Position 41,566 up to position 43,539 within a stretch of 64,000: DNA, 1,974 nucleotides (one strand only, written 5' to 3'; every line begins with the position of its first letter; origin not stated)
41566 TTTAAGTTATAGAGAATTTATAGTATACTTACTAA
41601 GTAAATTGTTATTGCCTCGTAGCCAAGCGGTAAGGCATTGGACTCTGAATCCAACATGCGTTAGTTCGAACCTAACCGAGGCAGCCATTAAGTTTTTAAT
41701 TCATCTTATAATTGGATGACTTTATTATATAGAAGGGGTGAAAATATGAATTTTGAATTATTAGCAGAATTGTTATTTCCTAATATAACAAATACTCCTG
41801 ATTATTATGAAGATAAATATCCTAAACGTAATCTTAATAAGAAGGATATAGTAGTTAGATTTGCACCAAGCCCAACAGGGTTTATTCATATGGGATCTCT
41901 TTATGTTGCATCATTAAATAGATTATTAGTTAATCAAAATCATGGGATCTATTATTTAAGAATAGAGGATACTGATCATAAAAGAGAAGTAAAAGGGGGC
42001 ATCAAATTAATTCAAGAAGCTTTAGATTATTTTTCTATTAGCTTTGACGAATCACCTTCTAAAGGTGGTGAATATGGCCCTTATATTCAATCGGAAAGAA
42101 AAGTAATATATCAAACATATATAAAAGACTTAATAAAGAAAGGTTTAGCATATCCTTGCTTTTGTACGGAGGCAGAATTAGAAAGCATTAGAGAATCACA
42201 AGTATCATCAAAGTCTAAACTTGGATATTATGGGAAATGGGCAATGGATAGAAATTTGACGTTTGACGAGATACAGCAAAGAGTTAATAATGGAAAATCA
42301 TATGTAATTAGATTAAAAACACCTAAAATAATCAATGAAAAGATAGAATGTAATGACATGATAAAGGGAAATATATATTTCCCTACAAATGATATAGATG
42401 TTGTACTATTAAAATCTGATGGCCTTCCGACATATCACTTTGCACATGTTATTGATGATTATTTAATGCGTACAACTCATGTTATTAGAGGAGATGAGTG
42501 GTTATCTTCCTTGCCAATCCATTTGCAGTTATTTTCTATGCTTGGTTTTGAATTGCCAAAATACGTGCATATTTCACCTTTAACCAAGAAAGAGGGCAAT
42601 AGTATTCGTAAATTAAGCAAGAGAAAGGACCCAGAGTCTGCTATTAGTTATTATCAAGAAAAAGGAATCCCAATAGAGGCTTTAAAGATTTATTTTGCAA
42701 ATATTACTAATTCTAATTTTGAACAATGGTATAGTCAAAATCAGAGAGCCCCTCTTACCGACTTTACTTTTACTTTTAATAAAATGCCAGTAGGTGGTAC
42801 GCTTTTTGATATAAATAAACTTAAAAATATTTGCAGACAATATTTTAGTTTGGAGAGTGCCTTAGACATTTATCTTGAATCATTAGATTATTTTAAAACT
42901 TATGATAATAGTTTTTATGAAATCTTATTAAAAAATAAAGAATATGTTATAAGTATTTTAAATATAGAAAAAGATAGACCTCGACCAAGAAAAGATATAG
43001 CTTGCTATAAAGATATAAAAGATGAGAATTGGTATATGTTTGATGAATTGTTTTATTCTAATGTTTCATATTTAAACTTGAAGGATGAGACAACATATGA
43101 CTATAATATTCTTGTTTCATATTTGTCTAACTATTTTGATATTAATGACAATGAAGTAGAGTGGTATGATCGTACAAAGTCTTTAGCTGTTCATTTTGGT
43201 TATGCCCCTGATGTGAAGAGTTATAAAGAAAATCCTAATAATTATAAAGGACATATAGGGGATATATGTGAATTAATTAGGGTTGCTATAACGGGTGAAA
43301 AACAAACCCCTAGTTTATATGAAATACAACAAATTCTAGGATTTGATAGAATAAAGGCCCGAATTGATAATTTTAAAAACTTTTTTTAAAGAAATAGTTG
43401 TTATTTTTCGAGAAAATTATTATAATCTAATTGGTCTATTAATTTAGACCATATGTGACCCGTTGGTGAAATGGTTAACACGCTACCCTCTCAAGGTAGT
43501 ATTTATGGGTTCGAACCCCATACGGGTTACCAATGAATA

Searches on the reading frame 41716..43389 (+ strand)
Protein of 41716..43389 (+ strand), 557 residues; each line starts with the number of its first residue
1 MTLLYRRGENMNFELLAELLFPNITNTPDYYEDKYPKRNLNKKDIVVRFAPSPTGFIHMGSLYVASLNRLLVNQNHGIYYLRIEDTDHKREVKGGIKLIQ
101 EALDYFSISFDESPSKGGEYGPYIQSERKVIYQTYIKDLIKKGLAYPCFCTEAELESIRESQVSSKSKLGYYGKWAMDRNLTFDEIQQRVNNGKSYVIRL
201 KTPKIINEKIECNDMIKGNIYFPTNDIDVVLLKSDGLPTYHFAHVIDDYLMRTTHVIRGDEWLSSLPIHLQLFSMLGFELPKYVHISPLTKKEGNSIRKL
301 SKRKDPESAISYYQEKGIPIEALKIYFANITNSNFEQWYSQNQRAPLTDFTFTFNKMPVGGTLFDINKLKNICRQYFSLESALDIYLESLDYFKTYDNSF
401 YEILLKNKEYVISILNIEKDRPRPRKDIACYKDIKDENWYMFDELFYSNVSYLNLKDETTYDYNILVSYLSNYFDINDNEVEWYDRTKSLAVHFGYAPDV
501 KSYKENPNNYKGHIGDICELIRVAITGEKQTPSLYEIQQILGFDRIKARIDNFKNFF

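Call 8: search_protein_families(library=pfam, proteins=[window:41716-43389:+], max_evalue=0.01)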
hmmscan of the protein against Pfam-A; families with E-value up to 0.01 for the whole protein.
window:41716-43389:+ (557 aa): 2 families
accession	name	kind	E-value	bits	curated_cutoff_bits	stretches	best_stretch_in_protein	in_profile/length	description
PF00749.27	tRNA-synt_1c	-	7.9e-69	232.4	23.4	1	45-327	2-272/314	tRNA synthetases class I (E and Q), catalytic domain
PF19269.4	Anticodon_2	-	1.6e-07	32.3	23.6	1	514-552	101-139/141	Anticodon binding domain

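Call 10: find_related_loci(query=window:41716-43389:+, collection=genome_contigs, flank=10000)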
Query window:41716-43389:+ (557 aa) in genome_contigs; peptide patterns used: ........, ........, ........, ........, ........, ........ (x = any residue, [..] = any of these).
29 stretches matched a pattern; 20 encode a relative of the query (tblastn E <= 1e-3); 20 distinct loci.
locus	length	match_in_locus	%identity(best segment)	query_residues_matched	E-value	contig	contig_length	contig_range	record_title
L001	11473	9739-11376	53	11-557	0e+0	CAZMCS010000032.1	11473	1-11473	MAG TPA_asm: uncultured Muribaculaceae bacterium isolate SRP192927_co6_522 genome assembly, contig: NODE_14143_length_11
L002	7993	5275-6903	50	16-554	0e+0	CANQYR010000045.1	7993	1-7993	MAG: uncultured Bacilli bacterium isolate Lapin-015__bin91 genome assembly, contig: Lapin-015__NODE_9611_length_7993_cov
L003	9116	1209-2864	48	8-553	2e-178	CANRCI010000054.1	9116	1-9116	MAG: uncultured Bacilli bacterium isolate Lapin-027__bin79 genome assembly, contig: Lapin-027__NODE_7950_length_9116_cov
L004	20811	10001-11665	53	4-553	0e+0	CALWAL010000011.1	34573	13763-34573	MAG: uncultured Bacilli bacterium isolate BRZ_FM__bin62 genome assembly, contig: BRZ_FM__NODE_1253_length_34573_cov_43.4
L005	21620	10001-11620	53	16-549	0e+0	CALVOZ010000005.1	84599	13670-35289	MAG: uncultured Bacilli bacterium isolate BRZ_CP__bin63 genome assembly, contig: BRZ_CP__NODE_454_length_84599_cov_32.45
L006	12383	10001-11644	43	7-552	7e-155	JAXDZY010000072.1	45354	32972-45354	MAG: Lachnospiraceae bacterium isolate SUG2766 k141_2115317, whole genome shotgun sequence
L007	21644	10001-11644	43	7-552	7e-155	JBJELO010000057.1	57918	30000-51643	MAG: Lachnospiraceae bacterium isolate LOHA27_bin.002 NODE_158_length_57918_cov_30.359470, whole genome shotgun sequence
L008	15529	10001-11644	43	7-552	2e-154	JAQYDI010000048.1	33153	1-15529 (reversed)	MAG: Lachnospiraceae bacterium isolate SUG1763 k141_2165804, whole genome shotgun sequence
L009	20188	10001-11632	43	11-552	4e-153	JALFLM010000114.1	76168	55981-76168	MAG: Lachnospiraceae bacterium isolate SUG789 k141_106396, whole genome shotgun sequence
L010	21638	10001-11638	43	11-552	1e-151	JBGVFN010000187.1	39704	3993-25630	MAG: Lachnospiraceae bacterium isolate fecal_MAG_39 fecal_MAG_39_contig_0187, whole genome shotgun sequence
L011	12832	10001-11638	42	11-552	9e-150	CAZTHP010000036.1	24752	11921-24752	MAG TPA_asm: uncultured Lachnospiraceae bacterium isolate SRP313737_co1_241 genome assembly, contig: NODE_3151_length_24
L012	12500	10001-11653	43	6-553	3e-149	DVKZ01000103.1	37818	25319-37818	MAG TPA_asm: Candidatus Fimousia stercorigallinarum isolate ChiSxjej3B15-1827 ChiSxjej3B15M5__C326668_L37818_SRR6323373,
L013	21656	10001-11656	42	4-553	2e-149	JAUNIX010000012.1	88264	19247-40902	MAG: Lachnospiraceae bacterium isolate S29M_St_21 NODE_42_length_88264_cov_17.537927, whole genome shotgun sequence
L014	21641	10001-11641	43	11-555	2e-147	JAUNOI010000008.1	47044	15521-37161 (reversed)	MAG: Lachnospiraceae bacterium isolate S34M_St_14 NODE_258_length_47044_cov_7.494116, whole genome shotgun sequence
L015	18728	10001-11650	42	7-553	1e-146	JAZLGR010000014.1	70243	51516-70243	MAG: Candidatus Fimousia sp. isolate T1900044993_TA20190055.MAGScoT_cleanbin_000005 SGB_4231_k141_1755980, whole genome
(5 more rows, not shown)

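Call 12: find_encoding_contigs(protein=window:41716-43389:+, flank=10000, max_places=10)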
Protein window:41716-43389:+ (557 aa): no gene with exactly this product is on record in the collection.

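Call 14: find_encoding_contigs(protein=window:41746-43389:+, flank=10000, max_places=10)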
Protein window:41746-43389:+ (547 aa): 6 contigs read that carry it; 1 place shown.
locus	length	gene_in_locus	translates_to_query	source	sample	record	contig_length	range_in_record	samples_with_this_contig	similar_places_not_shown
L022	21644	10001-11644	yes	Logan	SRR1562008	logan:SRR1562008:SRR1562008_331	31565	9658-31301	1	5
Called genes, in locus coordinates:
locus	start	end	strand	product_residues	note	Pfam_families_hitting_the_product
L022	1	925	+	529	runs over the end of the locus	PF09847:12TM_1, PF16949:ABC_tran_2 (faint), PF01061:ABC2_membrane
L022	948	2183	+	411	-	PF01734:Patatin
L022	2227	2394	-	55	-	PF00269:SASP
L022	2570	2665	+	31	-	-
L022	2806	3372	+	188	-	PF09997:DUF2238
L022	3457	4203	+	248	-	PF27120:YybI_C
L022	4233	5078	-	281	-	PF01522:Polysacc_deac_1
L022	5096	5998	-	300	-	PF13632:Glyco_trans_2_3, PF13641:Glyco_tranf_2_3, PF03142:Chitin_synth_2 (weak)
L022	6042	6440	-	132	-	PF13641:Glyco_tranf_2_3 (weak), PF00535:Glycos_transf_2, PF10111:Glyco_tranf_2_2 (weak)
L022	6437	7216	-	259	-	PF03935:SKN1_KRE6_Sbg1, PF00722:Glyco_hydro_16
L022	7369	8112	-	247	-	PF26595:A_ENA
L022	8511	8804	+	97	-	PF26595:A_ENA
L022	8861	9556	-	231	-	PF02645:DegV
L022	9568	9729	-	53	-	-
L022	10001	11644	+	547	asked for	PF00749:tRNA-synt_1c, PF19269:Anticodon_2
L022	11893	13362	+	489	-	-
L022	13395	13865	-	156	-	PF21805:Imm5_like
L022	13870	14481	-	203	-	PF05013:FGase (weak)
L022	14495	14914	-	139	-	PF05014:Nuc_deoxyrib_tr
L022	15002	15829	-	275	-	PF04203:Sortase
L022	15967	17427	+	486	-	-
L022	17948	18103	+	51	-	-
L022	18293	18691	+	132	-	-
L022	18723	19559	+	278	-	-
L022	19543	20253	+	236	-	-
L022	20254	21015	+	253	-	-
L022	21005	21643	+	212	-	PF00005:ABC_tran, PF13304:AAA_21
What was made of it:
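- Tried and rejected: The shorter GluRS start worked (call 14).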

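Call 16: list_cluster_members(proteins=[window:41746-43389:+, window:43638-45107:+, window:45140-45610:-, window:45615-46226:-, window:46240-46659:-, window:46747-47574:-, window:50038-50436:+, window:52750-53388:+, window:54382-56034:+, window:56052-57065:+])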
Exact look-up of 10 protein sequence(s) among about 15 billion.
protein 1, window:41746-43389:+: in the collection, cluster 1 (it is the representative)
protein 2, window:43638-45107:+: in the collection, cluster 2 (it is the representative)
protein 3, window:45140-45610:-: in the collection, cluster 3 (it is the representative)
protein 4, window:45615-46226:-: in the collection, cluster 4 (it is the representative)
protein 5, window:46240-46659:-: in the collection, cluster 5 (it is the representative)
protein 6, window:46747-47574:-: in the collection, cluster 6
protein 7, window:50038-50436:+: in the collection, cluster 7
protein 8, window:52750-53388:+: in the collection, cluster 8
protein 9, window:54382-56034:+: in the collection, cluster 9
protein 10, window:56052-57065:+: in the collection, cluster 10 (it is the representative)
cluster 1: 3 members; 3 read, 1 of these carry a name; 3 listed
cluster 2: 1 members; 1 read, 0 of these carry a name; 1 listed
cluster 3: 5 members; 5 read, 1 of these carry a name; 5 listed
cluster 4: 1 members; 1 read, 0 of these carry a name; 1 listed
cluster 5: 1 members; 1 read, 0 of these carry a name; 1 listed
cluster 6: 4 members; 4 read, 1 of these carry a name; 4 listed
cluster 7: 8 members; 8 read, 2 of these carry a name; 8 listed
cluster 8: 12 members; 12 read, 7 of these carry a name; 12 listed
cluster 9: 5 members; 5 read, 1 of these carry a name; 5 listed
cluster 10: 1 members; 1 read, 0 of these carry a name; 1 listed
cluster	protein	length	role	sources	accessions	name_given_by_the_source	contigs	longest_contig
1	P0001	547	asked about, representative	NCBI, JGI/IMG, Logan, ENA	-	-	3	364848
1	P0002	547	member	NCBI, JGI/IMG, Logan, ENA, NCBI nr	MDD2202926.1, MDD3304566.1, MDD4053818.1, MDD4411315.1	MAG: glutamate--tRNA ligase [Bacilli bacterium] | glutamate--tRNA ligase [Bacilli bacterium]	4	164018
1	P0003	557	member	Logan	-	-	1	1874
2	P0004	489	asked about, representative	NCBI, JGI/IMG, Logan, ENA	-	-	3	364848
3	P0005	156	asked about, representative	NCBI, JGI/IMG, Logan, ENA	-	-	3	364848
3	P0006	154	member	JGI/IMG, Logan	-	hypothetical protein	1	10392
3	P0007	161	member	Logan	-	-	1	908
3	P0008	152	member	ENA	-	-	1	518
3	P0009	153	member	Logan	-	-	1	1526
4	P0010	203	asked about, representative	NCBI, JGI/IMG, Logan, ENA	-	-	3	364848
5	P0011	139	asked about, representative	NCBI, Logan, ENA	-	-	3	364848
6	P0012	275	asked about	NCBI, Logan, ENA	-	-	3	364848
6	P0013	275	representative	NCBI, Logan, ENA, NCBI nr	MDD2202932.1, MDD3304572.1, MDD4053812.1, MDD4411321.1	MAG: class B sortase [Bacilli bacterium] | class B sortase [Bacilli bacterium]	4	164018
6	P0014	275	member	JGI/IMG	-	-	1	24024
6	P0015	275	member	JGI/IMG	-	-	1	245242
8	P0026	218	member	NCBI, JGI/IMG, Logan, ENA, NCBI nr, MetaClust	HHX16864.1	MAG TPA: ATP-binding cassette domain-containing protein [Mollicutes bacterium] | ATP-binding cassette domain-containing protein [Mollicutes bacterium] | \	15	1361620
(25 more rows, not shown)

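Call 18: find_encoding_contigs(protein=P0015, flank=10000, max_places=10)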
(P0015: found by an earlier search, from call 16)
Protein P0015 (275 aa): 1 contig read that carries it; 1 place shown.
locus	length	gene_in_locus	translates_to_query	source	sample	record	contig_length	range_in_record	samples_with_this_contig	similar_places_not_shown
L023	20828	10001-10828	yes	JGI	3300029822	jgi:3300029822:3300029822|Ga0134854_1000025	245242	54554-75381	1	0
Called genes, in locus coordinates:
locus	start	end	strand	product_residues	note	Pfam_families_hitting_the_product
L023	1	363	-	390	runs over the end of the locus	PF00162:PGK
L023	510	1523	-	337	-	PF00044:Gp_dh_N, PF02800:Gp_dh_C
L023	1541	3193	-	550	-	PF00485:PRK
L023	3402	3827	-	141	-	PF07486:Hydrolase_2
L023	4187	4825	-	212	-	PF00005:ABC_tran, PF13304:AAA_21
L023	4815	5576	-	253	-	-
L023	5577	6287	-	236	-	-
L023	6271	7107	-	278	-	-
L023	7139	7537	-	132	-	-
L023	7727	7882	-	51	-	-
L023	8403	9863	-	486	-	-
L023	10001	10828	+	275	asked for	PF04203:Sortase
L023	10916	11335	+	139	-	PF05014:Nuc_deoxyrib_tr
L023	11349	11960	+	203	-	PF05013:FGase (weak)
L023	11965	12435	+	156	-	PF21805:Imm5_like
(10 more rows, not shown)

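Call 19: find_encoding_contigs(protein=P0013, flank=10000, max_places=10)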
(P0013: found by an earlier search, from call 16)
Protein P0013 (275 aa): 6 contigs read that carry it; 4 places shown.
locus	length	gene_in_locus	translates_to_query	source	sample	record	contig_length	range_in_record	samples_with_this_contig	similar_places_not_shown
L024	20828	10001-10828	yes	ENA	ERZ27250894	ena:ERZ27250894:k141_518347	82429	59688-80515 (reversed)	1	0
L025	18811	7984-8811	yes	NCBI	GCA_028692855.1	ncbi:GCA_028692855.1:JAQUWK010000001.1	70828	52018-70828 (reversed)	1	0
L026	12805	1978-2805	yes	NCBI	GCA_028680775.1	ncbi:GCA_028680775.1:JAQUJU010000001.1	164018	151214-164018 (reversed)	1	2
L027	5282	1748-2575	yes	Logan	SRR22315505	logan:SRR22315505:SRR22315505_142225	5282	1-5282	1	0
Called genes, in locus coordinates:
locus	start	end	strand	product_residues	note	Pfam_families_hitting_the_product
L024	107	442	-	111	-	-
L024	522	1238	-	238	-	PF00121:TIM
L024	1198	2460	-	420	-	PF13439:Glyco_transf_4, PF13477:Glyco_trans_4_2 (weak), PF13579:Glyco_trans_4_4, PF00534:Glycos_transf_1, PF13692:Glyco_trans_1_4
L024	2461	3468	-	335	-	PF03706:LPG_synthase_TM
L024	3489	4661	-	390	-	PF00162:PGK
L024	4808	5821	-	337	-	PF00044:Gp_dh_N, PF02800:Gp_dh_C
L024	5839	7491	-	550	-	PF00485:PRK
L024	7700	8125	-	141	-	PF07486:Hydrolase_2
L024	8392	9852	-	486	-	-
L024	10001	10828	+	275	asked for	PF04203:Sortase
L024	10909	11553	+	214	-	-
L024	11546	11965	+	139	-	-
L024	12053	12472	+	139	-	PF05014:Nuc_deoxyrib_tr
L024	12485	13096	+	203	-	PF05013:FGase (weak)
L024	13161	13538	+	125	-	PF21805:Imm5_like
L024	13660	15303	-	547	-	PF00749:tRNA-synt_1c, PF19269:Anticodon_2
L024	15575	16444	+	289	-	PF02645:DegV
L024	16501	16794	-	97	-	PF26595:A_ENA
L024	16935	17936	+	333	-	PF26595:A_ENA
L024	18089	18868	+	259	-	PF03935:SKN1_KRE6_Sbg1, PF00722:Glyco_hydro_16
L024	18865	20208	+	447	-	PF13506:Glyco_transf_21 (faint), PF00535:Glycos_transf_2, PF10111:Glyco_tranf_2_2, PF13641:Glyco_tranf_2_3, PF01644:Chitin_synth_1 (faint), PF13632:Glyco_trans_2_3, PF03142:Chitin_synth_2 (weak)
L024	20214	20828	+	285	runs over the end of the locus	PF01522:Polysacc_deac_1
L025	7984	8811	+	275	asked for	PF04203:Sortase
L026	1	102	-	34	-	?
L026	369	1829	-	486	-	-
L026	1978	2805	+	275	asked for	PF04203:Sortase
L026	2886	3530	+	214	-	-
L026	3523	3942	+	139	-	-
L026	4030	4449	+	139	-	PF05014:Nuc_deoxyrib_tr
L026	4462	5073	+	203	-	PF05013:FGase (weak)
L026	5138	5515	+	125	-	PF21805:Imm5_like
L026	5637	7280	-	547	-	PF00749:tRNA-synt_1c, PF19269:Anticodon_2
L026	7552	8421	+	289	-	PF02645:DegV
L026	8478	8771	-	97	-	PF26595:A_ENA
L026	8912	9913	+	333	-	PF26595:A_ENA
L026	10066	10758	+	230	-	PF03935:SKN1_KRE6_Sbg1, PF00722:Glyco_hydro_16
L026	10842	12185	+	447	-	PF13506:Glyco_transf_21 (faint), PF00535:Glycos_transf_2, PF10111:Glyco_tranf_2_2, PF13641:Glyco_tranf_2_3, PF01644:Chitin_synth_1 (faint), PF13632:Glyco_trans_2_3, PF03142:Chitin_synth_2 (weak)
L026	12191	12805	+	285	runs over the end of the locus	PF01522:Polysacc_deac_1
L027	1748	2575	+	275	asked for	PF04203:Sortase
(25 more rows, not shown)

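Call 20: find_encoding_contigs(protein=P0014, flank=10000, max_places=10)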
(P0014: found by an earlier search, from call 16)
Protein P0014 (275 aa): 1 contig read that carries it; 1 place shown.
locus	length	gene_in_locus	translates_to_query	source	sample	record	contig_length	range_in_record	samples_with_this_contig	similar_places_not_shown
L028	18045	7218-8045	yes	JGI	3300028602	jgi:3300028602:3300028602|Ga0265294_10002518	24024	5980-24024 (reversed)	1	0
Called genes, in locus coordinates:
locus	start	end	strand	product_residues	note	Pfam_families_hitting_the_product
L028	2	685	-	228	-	?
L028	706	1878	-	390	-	PF00162:PGK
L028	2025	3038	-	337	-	PF00044:Gp_dh_N, PF02800:Gp_dh_C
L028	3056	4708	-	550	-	PF00485:PRK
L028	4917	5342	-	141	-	PF07486:Hydrolase_2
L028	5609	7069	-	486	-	-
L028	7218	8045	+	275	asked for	PF04203:Sortase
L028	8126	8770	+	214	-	-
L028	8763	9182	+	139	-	-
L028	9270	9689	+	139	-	PF05014:Nuc_deoxyrib_tr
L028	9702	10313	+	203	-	PF05013:FGase (weak)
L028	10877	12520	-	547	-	PF00749:tRNA-synt_1c, PF19269:Anticodon_2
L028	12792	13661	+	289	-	PF02645:DegV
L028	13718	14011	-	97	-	PF26595:A_ENA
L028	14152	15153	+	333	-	PF26595:A_ENA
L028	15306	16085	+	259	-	PF03935:SKN1_KRE6_Sbg1, PF00722:Glyco_hydro_16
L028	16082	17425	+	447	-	PF13506:Glyco_transf_21 (faint), PF00535:Glycos_transf_2, PF10111:Glyco_tranf_2_2, PF13641:Glyco_tranf_2_3, PF01644:Chitin_synth_1 (faint), PF13632:Glyco_trans_2_3, PF03142:Chitin_synth_2 (weak)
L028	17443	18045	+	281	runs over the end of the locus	PF01522:Polysacc_deac_1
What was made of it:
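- The second type is found in L024-L028, from NCBI, ENA, JGI and Logan assemblies (calls 14, 18-20).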

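Call 25: find_encoding_contigs(protein=P0026, flank=10000, max_places=10)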
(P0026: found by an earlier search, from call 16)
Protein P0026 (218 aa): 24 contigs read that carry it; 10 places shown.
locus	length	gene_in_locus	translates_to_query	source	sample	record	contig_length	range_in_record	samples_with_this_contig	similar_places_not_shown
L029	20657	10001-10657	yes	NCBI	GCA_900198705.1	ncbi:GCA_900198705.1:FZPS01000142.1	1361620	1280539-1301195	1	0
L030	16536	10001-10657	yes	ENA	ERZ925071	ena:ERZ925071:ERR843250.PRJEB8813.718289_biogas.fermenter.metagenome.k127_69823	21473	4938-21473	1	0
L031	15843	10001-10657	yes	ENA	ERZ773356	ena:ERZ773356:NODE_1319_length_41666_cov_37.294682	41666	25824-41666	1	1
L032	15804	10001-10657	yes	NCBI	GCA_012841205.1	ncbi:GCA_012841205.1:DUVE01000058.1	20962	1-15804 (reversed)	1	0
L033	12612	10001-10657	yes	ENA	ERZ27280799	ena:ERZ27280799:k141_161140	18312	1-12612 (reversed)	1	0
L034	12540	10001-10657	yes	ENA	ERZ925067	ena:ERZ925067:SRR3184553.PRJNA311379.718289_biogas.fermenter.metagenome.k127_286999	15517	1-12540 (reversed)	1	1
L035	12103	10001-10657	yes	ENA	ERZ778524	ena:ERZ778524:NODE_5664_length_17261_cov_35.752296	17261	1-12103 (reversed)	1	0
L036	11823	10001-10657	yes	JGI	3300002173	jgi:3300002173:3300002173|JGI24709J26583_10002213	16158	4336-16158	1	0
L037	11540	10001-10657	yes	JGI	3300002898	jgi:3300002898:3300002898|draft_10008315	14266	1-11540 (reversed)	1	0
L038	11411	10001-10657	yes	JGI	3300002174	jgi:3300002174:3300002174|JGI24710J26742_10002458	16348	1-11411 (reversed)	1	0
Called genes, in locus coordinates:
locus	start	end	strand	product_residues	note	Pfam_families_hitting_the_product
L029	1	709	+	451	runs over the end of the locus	PF10396:TrmE_N, PF00350:Dynamin_N (faint), PF12631:MnmE_helical, PF01926:MMR_HSR1, PF02421:FeoB_N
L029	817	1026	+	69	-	-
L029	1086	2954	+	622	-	PF01134:GIDA, PF07992:Pyr_redox_2 (faint), PF21680:GIDA_C_1st, PF13932:SAM_GIDA_C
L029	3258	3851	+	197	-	PF09586:YfhO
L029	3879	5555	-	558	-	PF00753:Lactamase_B, PF23023:Anti-Pycsar_Apyc1 (weak), PF12706:Lactamase_B_2, PF22505:RNase_J_b_CASP, PF07521:RMMBL, PF17770:RNase_J_C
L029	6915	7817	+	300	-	PF00303:Thymidylat_synt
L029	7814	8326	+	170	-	PF00186:DHFR_1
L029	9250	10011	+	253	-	-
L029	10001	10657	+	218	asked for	PF00005:ABC_tran, PF13304:AAA_21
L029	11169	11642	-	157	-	-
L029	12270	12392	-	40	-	-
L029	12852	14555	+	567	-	PF20720:nSTAND3 (weak), PF00004:AAA (faint), PF07728:AAA_5 (weak), PF28529:McrB_lid (weak)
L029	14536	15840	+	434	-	PF10117:McrBC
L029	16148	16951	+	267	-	PF20706:GT4-conflict, PF00534:Glycos_transf_1, PF13692:Glyco_trans_1_4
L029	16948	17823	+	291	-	PF00535:Glycos_transf_2, PF10111:Glyco_tranf_2_2, PF13641:Glyco_tranf_2_3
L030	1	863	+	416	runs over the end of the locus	PF01076:Mob_Pre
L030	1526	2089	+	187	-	-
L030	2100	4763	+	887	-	PF00005:ABC_tran, PF02463:SMC_N (weak), PF02687:FtsX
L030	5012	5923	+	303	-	-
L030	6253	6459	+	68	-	-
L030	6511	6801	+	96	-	PF01076:Mob_Pre (weak)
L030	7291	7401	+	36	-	-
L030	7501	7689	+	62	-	-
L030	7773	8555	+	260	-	-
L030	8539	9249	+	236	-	-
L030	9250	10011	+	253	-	-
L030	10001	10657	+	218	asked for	PF00005:ABC_tran, PF13304:AAA_21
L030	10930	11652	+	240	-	PF01476:LysM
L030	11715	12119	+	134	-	-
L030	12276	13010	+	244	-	PF06342:DUF1057 (weak), PF12146:Hydrolase_4, PF00561:Abhydrolase_1, PF12697:Abhydrolase_6, PF20408:Abhydrolase_11 (weak)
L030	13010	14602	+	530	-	PF08245:Mur_ligase_M, PF02875:Mur_ligase_C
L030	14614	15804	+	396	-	PF01820:Dala_Dala_lig_N, PF02222:ATP-grasp (faint), PF02786:CPSase_L_D2 (faint), PF07478:Dala_Dala_lig_C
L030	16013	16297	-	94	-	-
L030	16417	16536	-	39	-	?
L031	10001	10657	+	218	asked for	PF00005:ABC_tran, PF13304:AAA_21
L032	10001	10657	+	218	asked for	PF00005:ABC_tran, PF13304:AAA_21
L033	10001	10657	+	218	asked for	PF00005:ABC_tran, PF13304:AAA_21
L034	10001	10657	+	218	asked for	PF00005:ABC_tran, PF13304:AAA_21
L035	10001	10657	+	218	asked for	PF00005:ABC_tran, PF13304:AAA_21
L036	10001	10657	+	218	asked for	PF00005:ABC_tran, PF13304:AAA_21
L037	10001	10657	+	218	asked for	PF00005:ABC_tran, PF13304:AAA_21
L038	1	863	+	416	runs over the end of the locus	PF01076:Mob_Pre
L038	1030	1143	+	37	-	-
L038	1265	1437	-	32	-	-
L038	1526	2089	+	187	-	-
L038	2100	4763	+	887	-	PF00005:ABC_tran, PF02463:SMC_N (weak), PF02687:FtsX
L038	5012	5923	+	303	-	-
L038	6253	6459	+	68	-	-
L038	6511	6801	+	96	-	-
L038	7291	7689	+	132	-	-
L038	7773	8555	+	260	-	-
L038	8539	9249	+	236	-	-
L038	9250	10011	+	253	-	-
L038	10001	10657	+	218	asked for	PF00005:ABC_tran, PF13304:AAA_21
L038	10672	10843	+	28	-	-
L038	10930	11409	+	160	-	?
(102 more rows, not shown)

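Call 28: find_related_loci(query=window:41746-43389:+, collection=metagenome_contigs, flank=10000)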
Query window:41746-43389:+ (547 aa) in metagenome_contigs; peptide patterns used: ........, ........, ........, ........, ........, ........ (x = any residue, [..] = any of these).
23 stretches matched a pattern; 4 encode a relative of the query (tblastn E <= 1e-3); 4 distinct loci.
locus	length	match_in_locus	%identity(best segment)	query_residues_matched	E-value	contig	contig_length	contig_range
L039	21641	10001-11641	100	1-547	0e+0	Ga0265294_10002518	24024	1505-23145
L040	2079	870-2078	87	1-403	0e+0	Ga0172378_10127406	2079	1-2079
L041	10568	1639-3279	43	1-545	1e-144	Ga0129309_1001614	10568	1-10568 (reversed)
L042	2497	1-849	47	263-543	3e-87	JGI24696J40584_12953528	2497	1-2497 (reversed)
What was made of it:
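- Tried and rejected: The same query gave only the known contig, a 2-kb fragment at 87% identity and two distant hits (call 28).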

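Call 38: search_protein_families(library=padloc, proteins=[L024:10909-11553:+, L024:11546-11965:+], max_evalue=0.01)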
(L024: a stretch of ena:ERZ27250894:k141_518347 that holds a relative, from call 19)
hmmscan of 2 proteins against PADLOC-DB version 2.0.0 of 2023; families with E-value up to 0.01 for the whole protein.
L024:10909-11553:+ (214 aa): 0 families

L024:11546-11965:+ (139 aa): 0 families
